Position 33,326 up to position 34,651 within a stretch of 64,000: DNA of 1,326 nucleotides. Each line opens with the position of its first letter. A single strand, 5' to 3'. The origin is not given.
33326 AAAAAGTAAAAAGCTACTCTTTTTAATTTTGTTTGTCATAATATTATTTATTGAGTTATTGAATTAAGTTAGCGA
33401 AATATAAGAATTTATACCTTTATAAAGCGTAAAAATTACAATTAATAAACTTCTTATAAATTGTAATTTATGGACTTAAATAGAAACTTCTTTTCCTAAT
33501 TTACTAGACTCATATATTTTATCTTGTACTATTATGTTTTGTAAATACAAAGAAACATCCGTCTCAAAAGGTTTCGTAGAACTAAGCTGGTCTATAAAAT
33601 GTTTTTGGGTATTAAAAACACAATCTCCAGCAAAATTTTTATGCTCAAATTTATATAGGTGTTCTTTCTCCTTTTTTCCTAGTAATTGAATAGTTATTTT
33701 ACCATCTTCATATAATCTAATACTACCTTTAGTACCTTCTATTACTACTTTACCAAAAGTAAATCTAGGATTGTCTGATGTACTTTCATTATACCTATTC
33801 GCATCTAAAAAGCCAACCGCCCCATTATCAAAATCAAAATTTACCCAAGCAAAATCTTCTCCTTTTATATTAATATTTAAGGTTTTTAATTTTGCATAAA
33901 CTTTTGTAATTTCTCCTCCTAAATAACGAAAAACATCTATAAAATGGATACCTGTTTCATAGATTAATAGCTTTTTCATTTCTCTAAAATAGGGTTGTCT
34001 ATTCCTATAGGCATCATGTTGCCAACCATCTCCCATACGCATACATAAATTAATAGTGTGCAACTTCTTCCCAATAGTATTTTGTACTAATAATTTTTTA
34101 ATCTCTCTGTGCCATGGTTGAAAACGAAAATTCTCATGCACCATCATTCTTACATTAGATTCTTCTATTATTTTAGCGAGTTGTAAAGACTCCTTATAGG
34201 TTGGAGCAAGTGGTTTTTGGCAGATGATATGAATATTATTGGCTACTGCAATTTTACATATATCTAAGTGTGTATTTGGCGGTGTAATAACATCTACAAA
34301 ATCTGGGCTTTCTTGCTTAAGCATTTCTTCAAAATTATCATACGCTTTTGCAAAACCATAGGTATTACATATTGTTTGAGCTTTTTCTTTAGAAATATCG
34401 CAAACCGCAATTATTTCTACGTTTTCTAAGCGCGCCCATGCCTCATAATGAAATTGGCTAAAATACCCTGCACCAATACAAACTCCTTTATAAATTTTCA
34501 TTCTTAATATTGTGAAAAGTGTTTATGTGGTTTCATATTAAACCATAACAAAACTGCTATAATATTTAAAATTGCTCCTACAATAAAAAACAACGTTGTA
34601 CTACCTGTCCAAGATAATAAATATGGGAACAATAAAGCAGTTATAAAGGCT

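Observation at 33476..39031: LacI-associated five-gene operon combining a DUF1537 kinase with a tartrate-dehydrogenase-like enzyme, a cyclase-family hydrolase, an ACS permease and a Gfo/Idh/MocA oxidoreductase: no described pathway fits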

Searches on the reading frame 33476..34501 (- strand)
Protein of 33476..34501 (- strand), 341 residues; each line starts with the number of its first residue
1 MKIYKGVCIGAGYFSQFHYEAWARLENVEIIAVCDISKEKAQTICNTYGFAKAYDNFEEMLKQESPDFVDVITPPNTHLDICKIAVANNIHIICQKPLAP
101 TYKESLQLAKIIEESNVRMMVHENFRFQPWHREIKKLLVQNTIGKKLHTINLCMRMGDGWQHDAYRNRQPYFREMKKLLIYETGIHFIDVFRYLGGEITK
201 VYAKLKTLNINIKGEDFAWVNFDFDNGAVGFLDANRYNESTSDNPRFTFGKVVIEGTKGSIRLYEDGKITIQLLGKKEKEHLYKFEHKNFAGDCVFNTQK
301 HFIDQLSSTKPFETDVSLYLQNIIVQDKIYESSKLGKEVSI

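Call 3: search_protein_families(library=pfam, proteins=[window:33476-34501:-])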
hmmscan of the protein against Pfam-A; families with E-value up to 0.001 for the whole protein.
window:33476-34501:- (341 aa): 4 families
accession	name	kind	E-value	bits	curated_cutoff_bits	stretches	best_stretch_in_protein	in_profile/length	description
PF01408.29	GFO_IDH_MocA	-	3.5e-26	92.7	24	1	8-121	5-118/120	Oxidoreductase family, NAD-binding Rossmann fold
PF22725.1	GFO_IDH_MocA_C3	-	2.3e-15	57.1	27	1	131-262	1-124/124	GFO/IDH/MocA C-terminal domain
PF02894.22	GFO_IDH_MocA_C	-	7.3e-11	42.7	22.9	1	179-333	42-210/218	Oxidoreductase family, C-terminal alpha/beta domain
PF03435.24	Sacchrp_dh_NADP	-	4.9e-05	24.1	25.1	1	7-98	2-98/129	Saccharopine dehydrogenase NADP binding domain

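Call 4: search_protein_families(library=ncbifam, proteins=[window:33476-34501:-])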
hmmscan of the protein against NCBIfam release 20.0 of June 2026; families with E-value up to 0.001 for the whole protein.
window:33476-34501:- (341 aa): 9 families
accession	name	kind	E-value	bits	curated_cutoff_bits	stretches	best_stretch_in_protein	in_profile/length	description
TIGR04380.1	myo_inos_iolG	equivalog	3.4e-32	111.6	355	1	7-339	5-329/330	inositol 2-dehydrogenase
NF040723.1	UDP-GlcNAcDh_Arch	equivalog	1.6e-29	103.4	450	1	8-237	5-218/302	UDP-N-acetylglucosamine 3-dehydrogenase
NF052479.1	LevoglcsnDh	equivalog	4.3e-25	88.2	650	1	30-208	38-215/386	levoglucosan dehydrogenase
NF041392.1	XylDh_Gfo6_Halo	equivalog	2.6e-16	59.4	350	1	21-341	35-350/350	D-xylose 1-dehydrogenase Gfo6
NF058563.1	BT_2159_fam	equivalog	9.4e-16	57.7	650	1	8-290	5-279/350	disaccharide 3-dehydrogenase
NF058561.1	BT_2158_fam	equivalog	3.1e-14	52.4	750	1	22-145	51-176/487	glycoside 3-dehydrogenase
NF052679.1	InsChiInosDhIolG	equivalog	9.9e-11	41.2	540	1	6-194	6-184/343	bifunctional inositol 2-dehydrogenase/D-chiro-inositol 1-dehydrogenase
NF008607.0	PRK11579.1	subfamily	1.2e-08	34.3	330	1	8-147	9-146/346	oxidoreductase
NF007574.0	PRK10206.1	equivalog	3.1e-05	23.2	352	1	39-216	39-208/345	oxidoreductase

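Call 14: search_solved_structures(query=window:33476-34501:-, max_evalue=1e-10)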
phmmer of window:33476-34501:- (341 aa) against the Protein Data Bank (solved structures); distinct sequences matched with E-value up to 1e-10: 26.
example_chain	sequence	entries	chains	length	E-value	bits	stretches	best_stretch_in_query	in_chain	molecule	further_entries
5uhw_A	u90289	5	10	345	1.8e-39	139.1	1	4-340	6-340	Oxidoreductase protein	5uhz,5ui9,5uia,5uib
1zh8_A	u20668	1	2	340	7.9e-21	77.8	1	9-290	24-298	oxidoreductase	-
3e18_A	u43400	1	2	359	5.1e-18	68.5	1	2-234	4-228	oxidoreductase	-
9m37_A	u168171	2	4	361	2.6e-17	66.2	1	8-244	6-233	P581a DgpA2 and isoorientin complex structure | Gfo/Idh/MocA family protein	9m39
3q2k_A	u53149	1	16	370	6.6e-17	64.9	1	8-263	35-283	oxidoreductase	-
3evn_A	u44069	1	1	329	5.3e-16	61.9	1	25-147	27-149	Oxidoreductase, Gfo/Idh/MocA family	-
6a3f_A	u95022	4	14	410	2.3e-14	56.5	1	33-207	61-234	Putative dehydrogenase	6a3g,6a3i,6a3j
3q2i_A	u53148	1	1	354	2.4e-14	56.5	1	7-263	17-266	dehydrogenase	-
3ezy_A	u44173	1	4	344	8.3e-14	54.7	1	8-261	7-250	Dehydrogenase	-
3ec7_A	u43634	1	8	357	2.2e-13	53.3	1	6-200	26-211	Putative Dehydrogenase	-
5ya8_A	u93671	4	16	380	1.5e-12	50.6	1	8-209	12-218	Scyllo-inositol dehydrogenase with L-glucose dehydrogenase activity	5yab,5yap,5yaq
9m3d_B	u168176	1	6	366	2e-12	50.1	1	11-127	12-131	DgpA1 from W974-1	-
6ktj_A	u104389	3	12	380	2.3e-12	50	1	8-208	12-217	Scyllo-inositol dehydrogenase with L-glucose dehydrogenase activity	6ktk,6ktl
1evj_A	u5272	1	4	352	3.5e-12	49.4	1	20-339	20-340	GLUCOSE-FRUCTOSE OXIDOREDUCTASE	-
8w9s_A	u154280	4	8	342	1.3e-11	47.5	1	7-145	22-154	NADH-dependent dihydrogenase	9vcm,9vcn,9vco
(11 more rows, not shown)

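Call 27: search_solved_structures(query=window:33476-34501:-, max_evalue=1e-30, show_alignments=1)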
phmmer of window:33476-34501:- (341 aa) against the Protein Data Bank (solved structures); distinct sequences matched with E-value up to 1e-30: 1.
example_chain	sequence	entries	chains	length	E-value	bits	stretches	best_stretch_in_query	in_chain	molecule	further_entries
5uhw_A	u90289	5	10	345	1.8e-39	139.1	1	4-340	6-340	Oxidoreductase protein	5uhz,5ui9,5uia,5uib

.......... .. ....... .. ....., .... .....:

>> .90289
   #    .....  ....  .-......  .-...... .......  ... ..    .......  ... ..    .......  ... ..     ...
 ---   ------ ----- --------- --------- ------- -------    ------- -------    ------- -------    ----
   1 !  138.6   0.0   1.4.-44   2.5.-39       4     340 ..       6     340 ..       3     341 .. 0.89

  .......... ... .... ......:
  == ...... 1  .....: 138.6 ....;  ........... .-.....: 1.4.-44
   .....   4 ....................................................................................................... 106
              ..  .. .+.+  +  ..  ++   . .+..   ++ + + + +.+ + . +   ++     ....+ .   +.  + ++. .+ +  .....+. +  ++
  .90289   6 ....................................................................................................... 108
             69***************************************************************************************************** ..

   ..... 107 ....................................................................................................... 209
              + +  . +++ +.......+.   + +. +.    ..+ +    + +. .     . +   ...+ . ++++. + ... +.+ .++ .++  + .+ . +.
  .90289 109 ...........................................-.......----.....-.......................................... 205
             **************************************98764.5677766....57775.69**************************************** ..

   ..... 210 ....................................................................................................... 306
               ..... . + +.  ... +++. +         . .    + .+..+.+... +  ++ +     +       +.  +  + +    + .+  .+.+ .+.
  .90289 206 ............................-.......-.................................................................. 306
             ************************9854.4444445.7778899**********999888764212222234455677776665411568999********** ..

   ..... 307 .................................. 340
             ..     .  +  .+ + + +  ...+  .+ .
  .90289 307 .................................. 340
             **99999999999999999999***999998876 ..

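Call 102: find_homologous_proteins(query=window:33476-34501:-, max_evalue=1e-20)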
Query window:33476-34501:- (341 aa): 6307 proteins with E <= 1e-20 among 7205 candidates; the best 120 are listed.
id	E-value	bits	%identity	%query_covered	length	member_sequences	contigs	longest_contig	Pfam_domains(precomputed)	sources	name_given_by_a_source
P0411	4.8e-233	790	100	100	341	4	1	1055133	PF01408.29,PF22725.2,PF02894.23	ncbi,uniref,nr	ncbi:Gfo/Idh/MocA family oxidoreductase [uncultured Maribacter sp.]|uniref:Gfo/Idh/MocA family prote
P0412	3.1e-214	729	91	100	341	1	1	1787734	PF01408.29,PF22725.2,PF02894.23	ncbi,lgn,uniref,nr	ncbi:putative dehydrogenase [Maribacter vaceletii]|uniref:Putative dehydrogenase n=1 Tax=Maribacter 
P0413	6.1e-178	609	75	100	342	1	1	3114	PF01408.29,PF22725.2,PF02894.23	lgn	-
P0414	1.6e-170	585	72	99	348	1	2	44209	PF01408.29,PF22725.2,PF02894.23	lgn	-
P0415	2.3e-168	578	71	100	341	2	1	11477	PF01408.29,PF22725.2,PF02894.23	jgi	-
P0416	3.7e-168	577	73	100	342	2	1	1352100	PF01408.29,PF22725.2,PF02894.23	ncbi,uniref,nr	ncbi:Gfo/Idh/MocA family oxidoreductase [uncultured Maribacter sp.]|uniref:Gfo/Idh/MocA family prote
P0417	2.8e-167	574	72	100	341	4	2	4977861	PF01408.29,PF22725.2,PF02894.23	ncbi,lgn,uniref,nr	ncbi:Gfo/Idh/MocA family protein [Zobellia roscoffensis]|uniref:Gfo/Idh/MocA family protein n=1 Tax=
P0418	2.6e-165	568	71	98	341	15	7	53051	PF01408.29,PF22725.2,PF02894.23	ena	-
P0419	4.2e-165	567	69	100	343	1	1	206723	PF01408.29,PF22725.2,PF02894.23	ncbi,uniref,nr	ncbi:Gfo/Idh/MocA family protein [Aquimarina aggregata]|uniref:Gfo/Idh/MocA family protein n=1 Tax=A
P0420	1.9e-164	565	70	100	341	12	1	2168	PF01408.29,PF22725.2,PF02894.23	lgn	-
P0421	1.8e-163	562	69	100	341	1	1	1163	PF01408.29,PF22725.2,PF02894.23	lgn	-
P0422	2.6e-163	561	70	100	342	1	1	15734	PF01408.29,PF22725.2,PF02894.23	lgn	-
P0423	2.9e-163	561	68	100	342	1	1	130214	PF01408.29,PF22725.2,PF02894.23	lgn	-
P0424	5.4e-163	560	70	100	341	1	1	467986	PF01408.29,PF22725.2,PF02894.23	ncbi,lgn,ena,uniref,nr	ncbi:Gfo/Idh/MocA family oxidoreductase [uncultured Maribacter sp.]|uniref:Gfo/Idh/MocA family prote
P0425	7.3e-163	560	70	99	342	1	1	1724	PF01408.29,PF22725.2,PF02894.23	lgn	-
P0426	1.9e-162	558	69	99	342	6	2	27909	PF01408.29,PF22725.2,PF02894.23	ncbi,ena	-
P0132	2.9e-162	558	68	100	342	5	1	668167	PF01408.29,PF22725.2,PF02894.23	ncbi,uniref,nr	ncbi:Gfo/Idh/MocA family protein [Zobellia uliginosa]|uniref:Gfo/Idh/MocA family protein n=1 Tax=Zob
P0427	4.3e-162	557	70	99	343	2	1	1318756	PF01408.29,PF22725.2,PF02894.23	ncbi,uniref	ncbi:Gfo/Idh/MocA family protein [Maribacter sp. 2308TA10-17]|uniref:Gfo/Idh/MocA family protein n=1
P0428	4.7e-162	557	69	100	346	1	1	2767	PF01408.29,PF22725.2,PF02894.23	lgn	-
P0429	6.4e-162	557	70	100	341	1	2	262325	PF01408.29,PF22725.2,PF02894.23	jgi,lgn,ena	-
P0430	6.5e-162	556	70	100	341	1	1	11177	PF01408.29,PF22725.2,PF02894.23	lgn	-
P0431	6.9e-162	556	69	100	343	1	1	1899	PF01408.29,PF22725.2,PF02894.23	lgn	-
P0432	8.6e-162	556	67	100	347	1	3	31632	PF01408.29,PF22725.2,PF02894.23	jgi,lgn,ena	-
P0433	1.3e-161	556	68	100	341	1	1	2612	PF01408.29,PF22725.2,PF02894.23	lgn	-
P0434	1.5e-161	555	68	100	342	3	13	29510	PF01408.29,PF22725.2,PF02894.23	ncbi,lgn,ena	-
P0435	3.3e-161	554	67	100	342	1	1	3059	PF01408.29,PF22725.2,PF02894.23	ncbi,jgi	-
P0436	4.3e-161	554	70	100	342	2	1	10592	PF01408.29,PF22725.2,PF02894.23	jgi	-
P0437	6.0e-161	553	69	100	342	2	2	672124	PF01408.29,PF22725.2,PF02894.23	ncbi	-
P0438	1.1e-160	553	70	98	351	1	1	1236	PF01408.29,PF22725.2,PF02894.23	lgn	-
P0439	1.1e-160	552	66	100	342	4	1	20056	PF01408.29,PF22725.2,PF02894.23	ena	-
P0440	1.8e-160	552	67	100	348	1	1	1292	PF01408.29,PF22725.2,PF02894.23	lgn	-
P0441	5.1e-160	550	66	100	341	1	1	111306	PF01408.29,PF22725.2,PF02894.23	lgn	-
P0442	1.2e-159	549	68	99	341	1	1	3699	PF01408.29,PF22725.2,PF02894.23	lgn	-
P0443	1.4e-159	549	67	100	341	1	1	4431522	PF01408.29,PF22725.2,PF02894.23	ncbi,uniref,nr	ncbi:Gfo/Idh/MocA family oxidoreductase [Aquimarina sp. ERC-38]|uniref:Gfo/Idh/MocA family protein n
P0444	3.6e-159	547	69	98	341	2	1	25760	PF01408.29,PF22725.2,PF02894.23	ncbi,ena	-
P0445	5.7e-159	547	67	100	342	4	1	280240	PF01408.29,PF22725.2,PF02894.23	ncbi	-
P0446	6.4e-159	547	68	99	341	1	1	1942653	PF01408.29,PF22725.2,PF02894.23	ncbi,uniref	ncbi:Gfo/Idh/MocA family protein [uncultured Croceitalea sp.]|uniref:Gfo/Idh/MocA family protein n=1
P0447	9.2e-159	546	67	100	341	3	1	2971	PF01408.29,PF22725.2,PF02894.23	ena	-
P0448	9.3e-159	546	68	100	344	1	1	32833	PF01408.29,PF22725.2,PF02894.23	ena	-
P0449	1.1e-158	546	70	100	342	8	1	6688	PF01408.29,PF22725.2,PF02894.23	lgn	-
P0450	1.1e-158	546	68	100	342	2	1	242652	PF01408.29,PF22725.2,PF02894.23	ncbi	-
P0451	1.1e-158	546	68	100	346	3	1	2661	PF01408.29,PF22725.2,PF02894.23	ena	-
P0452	1.3e-158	546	66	100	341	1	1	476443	PF01408.29,PF22725.2,PF02894.23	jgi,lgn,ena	-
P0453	2.5e-158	545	68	100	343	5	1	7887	PF01408.29,PF22725.2,PF02894.23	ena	-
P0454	4.5e-158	544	69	100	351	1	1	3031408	PF01408.29,PF22725.2,PF02894.23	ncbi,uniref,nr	ncbi:Gfo/Idh/MocA family oxidoreductase [Aurantibacter crassamenti]|uniref:Gfo/Idh/MocA family prote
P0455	5.0e-158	544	66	100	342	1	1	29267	PF01408.29,PF22725.2,PF02894.23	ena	-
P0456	5.6e-158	544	66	100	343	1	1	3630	PF01408.29,PF22725.2,PF02894.23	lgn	-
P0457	7.5e-158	543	68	100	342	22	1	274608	PF01408.29,PF22725.2,PF02894.23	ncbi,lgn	-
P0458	7.9e-158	543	67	100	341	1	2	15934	PF01408.29,PF22725.2,PF02894.23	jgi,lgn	jgi:predicted dehydrogenase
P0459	8.6e-158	543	65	100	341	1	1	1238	PF01408.29,PF22725.2,PF02894.23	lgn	-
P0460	1.1e-157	543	66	100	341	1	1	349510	PF01408.29,PF22725.2,PF02894.23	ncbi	-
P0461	2.2e-157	542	67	97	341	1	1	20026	PF01408.29,PF22725.2,PF02894.23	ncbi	-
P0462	3.0e-157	541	70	99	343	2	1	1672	PF01408.29,PF22725.2,PF02894.23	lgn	-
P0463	3.7e-157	541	67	100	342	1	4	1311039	PF01408.29,PF22725.2,PF02894.23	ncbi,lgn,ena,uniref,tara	ncbi:Gfo/Idh/MocA family oxidoreductase [uncultured Kriegella sp.]|uniref:Gfo/Idh/MocA family protei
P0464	4.7e-157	541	66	100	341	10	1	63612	PF01408.29,PF22725.2,PF02894.23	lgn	-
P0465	5.9e-157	540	67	100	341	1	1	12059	PF01408.29,PF22725.2,PF02894.23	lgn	-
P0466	5.6e-156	537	67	99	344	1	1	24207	PF01408.29,PF22725.2,PF02894.23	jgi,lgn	jgi:predicted dehydrogenase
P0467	8.0e-156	536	67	100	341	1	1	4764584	PF01408.29,PF22725.2,PF02894.23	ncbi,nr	ncbi:putative dehydrogenase [Flavobacteriaceae bacterium MAR_2009_75]|nr:putative dehydrogenase [Fla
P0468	8.1e-156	536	67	100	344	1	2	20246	PF01408.29,PF22725.2,PF02894.23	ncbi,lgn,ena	-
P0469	9.8e-156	536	67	99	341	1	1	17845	PF01408.29,PF22725.2,PF02894.23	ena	-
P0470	1.1e-155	536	67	100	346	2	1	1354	PF01408.29,PF22725.2,PF02894.23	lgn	-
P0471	1.3e-155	536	68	100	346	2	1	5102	PF01408.29,PF22725.2,PF02894.23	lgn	-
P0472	2.7e-155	535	66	100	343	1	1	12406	PF01408.29,PF22725.2,PF02894.23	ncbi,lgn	ncbi:MAG: Gfo/Idh/MocA family oxidoreductase [Bacteroidota bacterium]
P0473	9.7e-155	533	66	99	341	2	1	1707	PF01408.29,PF22725.2,PF02894.23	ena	-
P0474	1.9e-154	532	66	100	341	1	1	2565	PF01408.29,PF22725.2,PF02894.23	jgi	-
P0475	2.1e-154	532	66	99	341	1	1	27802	PF01408.29,PF22725.2,PF02894.23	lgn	-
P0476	5.8e-154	530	66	100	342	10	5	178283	PF01408.29,PF22725.2,PF02894.23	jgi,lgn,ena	-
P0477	3.7e-153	528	67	98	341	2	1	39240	PF01408.29,PF22725.2,PF02894.23,PF03447.23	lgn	-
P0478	4.0e-153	528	68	98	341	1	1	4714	PF01408.29,PF22725.2,PF02894.23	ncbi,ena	-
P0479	1.7e-152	526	66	98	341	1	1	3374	PF01408.29,PF22725.2,PF02894.23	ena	-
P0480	2.3e-152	525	66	99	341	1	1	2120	PF01408.29,PF22725.2,PF02894.23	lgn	-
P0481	2.7e-152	525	67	98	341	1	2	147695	PF01408.29,PF22725.2,PF02894.23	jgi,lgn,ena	-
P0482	3.8e-152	524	66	98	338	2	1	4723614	PF01408.29,PF22725.2,PF02894.23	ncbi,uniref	ncbi:Gfo/Idh/MocA family protein [Aggregatimonas sangjinii]|uniref:Gfo/Idh/MocA family protein n=1 T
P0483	9.7e-151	520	65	100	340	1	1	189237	PF01408.29,PF22725.2,PF02894.23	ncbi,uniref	ncbi:Gfo/Idh/MocA family protein [Croceitalea marina]|uniref:Gfo/Idh/MocA family protein n=1 Tax=Cro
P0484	1.1e-150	520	64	100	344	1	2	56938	PF01408.29,PF22725.2,PF02894.23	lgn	-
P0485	1.2e-150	519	62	100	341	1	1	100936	PF01408.29,PF22725.2,PF02894.23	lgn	-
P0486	1.6e-150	519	65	100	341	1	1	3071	PF01408.29,PF22725.2,PF02894.23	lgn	-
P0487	3.4e-150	518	65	100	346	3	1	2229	PF01408.29,PF22725.2,PF02894.23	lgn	-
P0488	5.1e-150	517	65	100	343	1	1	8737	PF01408.29,PF22725.2,PF02894.23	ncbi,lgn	-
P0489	1.4e-149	516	65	97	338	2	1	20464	PF01408.29,PF22725.2,PF02894.23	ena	-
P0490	1.7e-149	516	64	100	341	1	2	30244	PF01408.29,PF22725.2,PF02894.23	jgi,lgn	-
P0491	6.4e-149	514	64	100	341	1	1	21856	PF01408.29,PF22725.2,PF02894.23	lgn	-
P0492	5.5e-148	511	65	98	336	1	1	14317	PF01408.29,PF22725.2,PF02894.23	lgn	-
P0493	2.6e-147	508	63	98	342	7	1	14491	PF01408.29,PF22725.2,PF02894.23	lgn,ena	-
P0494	2.8e-147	508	66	93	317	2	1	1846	PF01408.29,PF22725.2,PF02894.23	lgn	-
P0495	4.2e-147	508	65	98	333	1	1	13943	PF01408.29,PF22725.2,PF02894.23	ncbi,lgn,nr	nr:Gfo/Idh/MocA family oxidoreductase [Allomuricauda sp.]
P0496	5.8e-146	504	65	97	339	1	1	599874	PF01408.29,PF22725.2,PF02894.23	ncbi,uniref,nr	ncbi:Gfo/Idh/MocA family protein [Spongiivirga citrea]|uniref:Gfo/Idh/MocA family oxidoreductase n=1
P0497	1.4e-145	503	63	100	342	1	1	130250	PF01408.29,PF22725.2,PF02894.23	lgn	-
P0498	3.0e-145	502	65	97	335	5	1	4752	PF01408.29,PF22725.2,PF02894.23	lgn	-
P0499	3.6e-145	501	63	98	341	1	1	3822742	PF01408.29,PF22725.2,PF02894.23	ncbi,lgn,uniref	ncbi:Gfo/Idh/MocA family protein [Winogradskyella sp. R77965]|uniref:Gfo/Idh/MocA family protein n=1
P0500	5.3e-145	501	64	98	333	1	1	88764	PF01408.29,PF22725.2,PF02894.23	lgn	-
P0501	1.4e-144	500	64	98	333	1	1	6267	PF01408.29,PF22725.2,PF02894.23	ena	-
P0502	7.1e-144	497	63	97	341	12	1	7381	PF01408.29,PF22725.2,PF02894.23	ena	-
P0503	1.4e-143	496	64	98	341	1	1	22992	PF01408.29,PF22725.2,PF02894.23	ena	-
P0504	2.9e-143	495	65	97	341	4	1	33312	PF01408.29,PF22725.2,PF02894.23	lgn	-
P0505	2.7e-140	485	59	100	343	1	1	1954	PF01408.29,PF22725.2,PF02894.23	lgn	-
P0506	4.3e-140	485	61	98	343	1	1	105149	PF01408.29,PF22725.2,PF02894.23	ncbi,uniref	ncbi:Gfo/Idh/MocA family protein [Maribacter sp. 2307ULW6-5]|uniref:Gfo/Idh/MocA family protein n=1 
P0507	5.4e-140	484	64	99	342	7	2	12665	PF01408.29,PF22725.2,PF02894.23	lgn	-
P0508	2.0e-139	483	60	99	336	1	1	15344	PF01408.29,PF22725.2,PF02894.23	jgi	-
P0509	3.3e-139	482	58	100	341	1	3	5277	PF01408.29,PF22725.2,PF02894.23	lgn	-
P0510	3.3e-139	482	60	100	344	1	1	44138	PF01408.29,PF22725.2,PF02894.23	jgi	jgi:predicted dehydrogenase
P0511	8.1e-139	481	62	98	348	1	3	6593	PF01408.29,PF22725.2,PF02894.23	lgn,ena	-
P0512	2.0e-138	479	61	98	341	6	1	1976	PF01408.29,PF22725.2,PF02894.23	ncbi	ncbi:MAG: Gfo/Idh/MocA family oxidoreductase [Bacteroidota bacterium]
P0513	2.3e-138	479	73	83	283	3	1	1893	PF01408.29,PF22725.2,PF02894.23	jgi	jgi:predicted dehydrogenase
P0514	4.9e-138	478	63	98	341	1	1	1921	PF01408.29,PF22725.2,PF02894.23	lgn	-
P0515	1.0e-137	477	63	99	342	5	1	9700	PF01408.29,PF22725.2,PF02894.23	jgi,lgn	-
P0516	1.9e-137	476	60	100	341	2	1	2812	PF01408.29,PF22725.2,PF02894.23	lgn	-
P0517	2.3e-137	476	64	97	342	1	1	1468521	PF01408.29,PF22725.2,PF02894.23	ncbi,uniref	ncbi:Gfo/Idh/MocA family protein [Maribacter chungangensis]|uniref:Gfo/Idh/MocA family protein n=1 T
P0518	5.8e-137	474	56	100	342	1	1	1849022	PF01408.29,PF22725.2,PF02894.23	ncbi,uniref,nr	ncbi:Gfo/Idh/MocA family protein [Flavicella sediminum]|uniref:Gfo/Idh/MocA family protein n=1 Tax=F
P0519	7.1e-137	474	62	98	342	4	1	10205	PF01408.29,PF22725.2,PF02894.23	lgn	-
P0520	1.3e-136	473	61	99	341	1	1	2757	PF01408.29,PF22725.2,PF02894.23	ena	-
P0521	1.6e-135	470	64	91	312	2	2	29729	PF01408.29,PF22725.2,PF02894.23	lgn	-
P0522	1.1e-134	467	60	97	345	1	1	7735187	PF01408.29,PF22725.2,PF02894.23,PF03435.25,PF03447.23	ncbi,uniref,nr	ncbi:putative dehydrogenase [Catalinimonas alkaloidigena]|uniref:Gfo/Idh/MocA family protein n=1 Tax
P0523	1.6e-134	466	59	100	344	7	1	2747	PF01408.29,PF22725.2,PF02894.23,PF03447.23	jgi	-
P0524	1.7e-134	466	59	100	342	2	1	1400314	PF01408.29,PF22725.2,PF02894.23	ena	-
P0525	2.2e-134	466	60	100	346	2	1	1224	PF01408.29,PF22725.2,PF02894.23,PF03447.23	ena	-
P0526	6.9e-134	464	57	100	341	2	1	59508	PF01408.29,PF22725.2,PF02894.23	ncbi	ncbi:MAG: Gfo/Idh/MocA family oxidoreductase [Bacteroidota bacterium]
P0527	7.9e-134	464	60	99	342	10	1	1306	PF01408.29,PF22725.2,PF02894.23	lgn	-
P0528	1.2e-133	464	58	98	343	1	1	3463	PF01408.29,PF22725.2,PF02894.23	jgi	jgi:predicted dehydrogenase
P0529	1.6e-133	463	70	83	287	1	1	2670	PF01408.29,PF22725.2,PF02894.23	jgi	jgi:predicted dehydrogenase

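Call 111: predict_structure(alignment_id=A4)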
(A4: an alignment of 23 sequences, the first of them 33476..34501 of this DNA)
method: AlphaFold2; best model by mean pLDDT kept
length: 341 residues; sequences in the alignment: 23
mean_pLDDT: 93.0   pTM: 0.90
mean pLDDT of the five models: 93.0, 93.0, 92.7, 89.9, 89.9
residues with pLDDT >= 90: 275; 70-90: 52; 50-70: 13; < 50: 1
segments of 3 or more residues with pLDDT < 50: none
pLDDT, mean of each block of 10 residues (from residue 1): 95 89 96 97 96 98 98 95 98 93 94 97 94 98 98 78 56 87 93 98 94 92 98 88 84 98 96 98 87 92 97 95 97 98 97
secondary structure, 60 per line:
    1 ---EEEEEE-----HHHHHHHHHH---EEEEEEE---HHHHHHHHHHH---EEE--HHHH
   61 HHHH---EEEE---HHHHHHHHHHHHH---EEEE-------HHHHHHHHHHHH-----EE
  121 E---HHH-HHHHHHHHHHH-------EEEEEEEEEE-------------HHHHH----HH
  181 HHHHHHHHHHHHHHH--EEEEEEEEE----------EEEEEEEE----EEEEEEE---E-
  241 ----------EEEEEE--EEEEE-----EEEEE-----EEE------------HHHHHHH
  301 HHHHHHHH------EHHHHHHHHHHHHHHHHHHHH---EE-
elements in order: E4-9 H15-24 E28-34 H38-48 E52-54 H57-64 E68-71 H75-87 E91-94 H102-113 E119-121 H129-139 E147-156 H170-174 H179-195 E198-206 E217-224 E229-235 E251-256 E259-263 E269-273 E279-281 H294-308 H316-335
